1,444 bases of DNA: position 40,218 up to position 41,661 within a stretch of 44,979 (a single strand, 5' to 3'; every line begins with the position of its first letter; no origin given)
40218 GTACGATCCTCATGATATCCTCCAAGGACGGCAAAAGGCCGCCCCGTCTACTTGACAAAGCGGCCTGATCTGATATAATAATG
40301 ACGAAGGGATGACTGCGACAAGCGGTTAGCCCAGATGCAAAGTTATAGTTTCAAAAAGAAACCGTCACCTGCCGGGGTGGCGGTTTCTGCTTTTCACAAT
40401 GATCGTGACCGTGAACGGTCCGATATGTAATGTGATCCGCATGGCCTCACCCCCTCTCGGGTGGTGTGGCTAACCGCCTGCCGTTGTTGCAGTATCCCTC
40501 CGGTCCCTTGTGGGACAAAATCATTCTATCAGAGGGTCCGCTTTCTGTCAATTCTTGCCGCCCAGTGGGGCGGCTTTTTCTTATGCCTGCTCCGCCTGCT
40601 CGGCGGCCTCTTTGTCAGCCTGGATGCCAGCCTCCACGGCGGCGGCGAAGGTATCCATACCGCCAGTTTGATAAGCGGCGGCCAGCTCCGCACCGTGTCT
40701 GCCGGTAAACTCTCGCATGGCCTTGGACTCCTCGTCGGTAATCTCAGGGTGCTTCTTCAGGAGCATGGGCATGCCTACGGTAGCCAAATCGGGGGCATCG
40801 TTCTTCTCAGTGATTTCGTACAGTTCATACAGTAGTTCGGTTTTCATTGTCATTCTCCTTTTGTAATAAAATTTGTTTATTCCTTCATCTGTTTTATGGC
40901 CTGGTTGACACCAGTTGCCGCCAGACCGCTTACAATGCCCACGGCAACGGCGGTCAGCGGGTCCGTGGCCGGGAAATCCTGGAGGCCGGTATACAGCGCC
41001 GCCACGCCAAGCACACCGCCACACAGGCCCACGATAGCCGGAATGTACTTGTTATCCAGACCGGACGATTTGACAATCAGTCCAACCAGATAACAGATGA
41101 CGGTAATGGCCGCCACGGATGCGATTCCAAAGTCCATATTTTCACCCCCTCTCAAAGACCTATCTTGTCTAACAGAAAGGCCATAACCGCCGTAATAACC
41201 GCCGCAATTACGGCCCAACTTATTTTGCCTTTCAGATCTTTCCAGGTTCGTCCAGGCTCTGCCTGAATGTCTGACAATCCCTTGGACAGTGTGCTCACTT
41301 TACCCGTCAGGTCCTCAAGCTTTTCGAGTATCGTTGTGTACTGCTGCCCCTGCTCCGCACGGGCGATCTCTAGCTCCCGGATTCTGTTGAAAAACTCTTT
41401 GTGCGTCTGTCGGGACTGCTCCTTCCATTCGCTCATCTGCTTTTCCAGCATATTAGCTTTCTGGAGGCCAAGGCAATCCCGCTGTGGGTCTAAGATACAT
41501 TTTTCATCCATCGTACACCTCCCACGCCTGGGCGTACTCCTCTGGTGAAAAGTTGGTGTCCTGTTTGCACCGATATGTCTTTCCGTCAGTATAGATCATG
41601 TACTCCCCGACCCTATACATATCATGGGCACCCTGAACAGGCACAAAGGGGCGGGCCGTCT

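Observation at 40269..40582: Convergent consensus promoters and three terminators enclose a 230-bp structured locus that insulates the endolysin from the holin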

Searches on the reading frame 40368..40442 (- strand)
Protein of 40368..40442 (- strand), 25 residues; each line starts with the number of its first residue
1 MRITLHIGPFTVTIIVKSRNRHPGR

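Call 23: search_protein_families(library=ncbifam, proteins=[window:40368-40442:-], max_evalue=1)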
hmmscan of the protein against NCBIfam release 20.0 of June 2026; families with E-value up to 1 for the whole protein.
seq(25 aa): 0 families

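Call 24: search_protein_families(library=pfam, proteins=[window:40368-40442:-], max_evalue=1)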
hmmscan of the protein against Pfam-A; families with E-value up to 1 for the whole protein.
seq(25 aa): 0 families

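Call 58: list_cluster_members(proteins=[window:40368-40442:-, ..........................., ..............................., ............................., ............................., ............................, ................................])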
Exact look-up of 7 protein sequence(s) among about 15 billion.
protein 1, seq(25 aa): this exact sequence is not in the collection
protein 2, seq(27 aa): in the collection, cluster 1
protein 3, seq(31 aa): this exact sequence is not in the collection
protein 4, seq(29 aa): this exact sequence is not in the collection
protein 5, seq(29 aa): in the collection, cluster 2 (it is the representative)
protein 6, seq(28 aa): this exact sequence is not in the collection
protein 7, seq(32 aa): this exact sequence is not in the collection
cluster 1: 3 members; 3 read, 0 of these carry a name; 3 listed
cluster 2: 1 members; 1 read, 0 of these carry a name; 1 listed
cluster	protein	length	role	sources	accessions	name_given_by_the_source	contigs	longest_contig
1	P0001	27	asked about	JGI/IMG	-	-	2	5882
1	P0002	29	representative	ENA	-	-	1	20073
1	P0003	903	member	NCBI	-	-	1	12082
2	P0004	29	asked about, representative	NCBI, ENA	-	-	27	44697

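Call 62: search_protein_families(library=phrogs, proteins=[window:40368-40442:-], max_evalue=0.01)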
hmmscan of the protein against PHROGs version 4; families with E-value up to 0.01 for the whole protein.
seq(25 aa): 0 families

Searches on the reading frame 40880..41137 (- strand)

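Call 24: search_protein_families(library=pfam, proteins=[window:40880-41137:-], max_evalue=1)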
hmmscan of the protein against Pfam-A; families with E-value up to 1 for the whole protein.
seq(86 aa): 9 families
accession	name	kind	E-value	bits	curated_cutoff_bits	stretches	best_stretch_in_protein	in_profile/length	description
PF16079.10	Phage_holin_5_2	-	1.7e-22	79.9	29.2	1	11-84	1-76/76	Phage holin family Hol44, in holin superfamily V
PF11377.13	DUF3180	-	0.0098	16.6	28.4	1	34-83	5-54/135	Protein of unknown function (DUF3180)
PF04893.22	Yip1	-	0.041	14.2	28.6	1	8-70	102-162/173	Yip1 domain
PF00689.26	Cation_ATPase_C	-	0.043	14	27.3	1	23-75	112-164/175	Cation transporting ATPase, C-terminus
PF01032.23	FecCD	-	0.061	12.8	26.5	1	4-83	78-152/311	FecCD transport family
PF16083.10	Phage_holin_3_3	-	0.14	12.8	28.4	1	13-48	40-74/78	LydA holin phage, holin superfamily III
PF01618.21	MotA_ExbB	-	0.19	11.9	22.9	1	35-76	58-98/127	MotA/TolQ/ExbB proton channel family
PF10617.14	DUF2474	-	0.49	10.9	26.6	1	6-27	16-37/39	Protein of unknown function (DUF2474)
PF10745.14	DUF2530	-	0.86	10.3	25.5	0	7-46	15-57/77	Protein of unknown function (DUF2530)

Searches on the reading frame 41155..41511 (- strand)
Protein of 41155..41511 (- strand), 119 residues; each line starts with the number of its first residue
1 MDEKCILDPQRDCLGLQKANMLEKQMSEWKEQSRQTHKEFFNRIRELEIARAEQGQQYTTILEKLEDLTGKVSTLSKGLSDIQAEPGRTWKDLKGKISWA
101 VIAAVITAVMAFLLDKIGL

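Call 62: search_protein_families(library=phrogs, proteins=[window:41155-41511:-], max_evalue=0.01)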
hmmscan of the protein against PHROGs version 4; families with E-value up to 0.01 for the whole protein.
window:41155-41511:- (119 aa): 2 families
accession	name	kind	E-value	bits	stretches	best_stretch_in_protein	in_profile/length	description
phrog_937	-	other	5.3e-13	50.3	1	17-115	4-112/115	hemolysin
phrog_2658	-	other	0.0043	18.3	1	21-89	52-120/126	hol-like chemotaxis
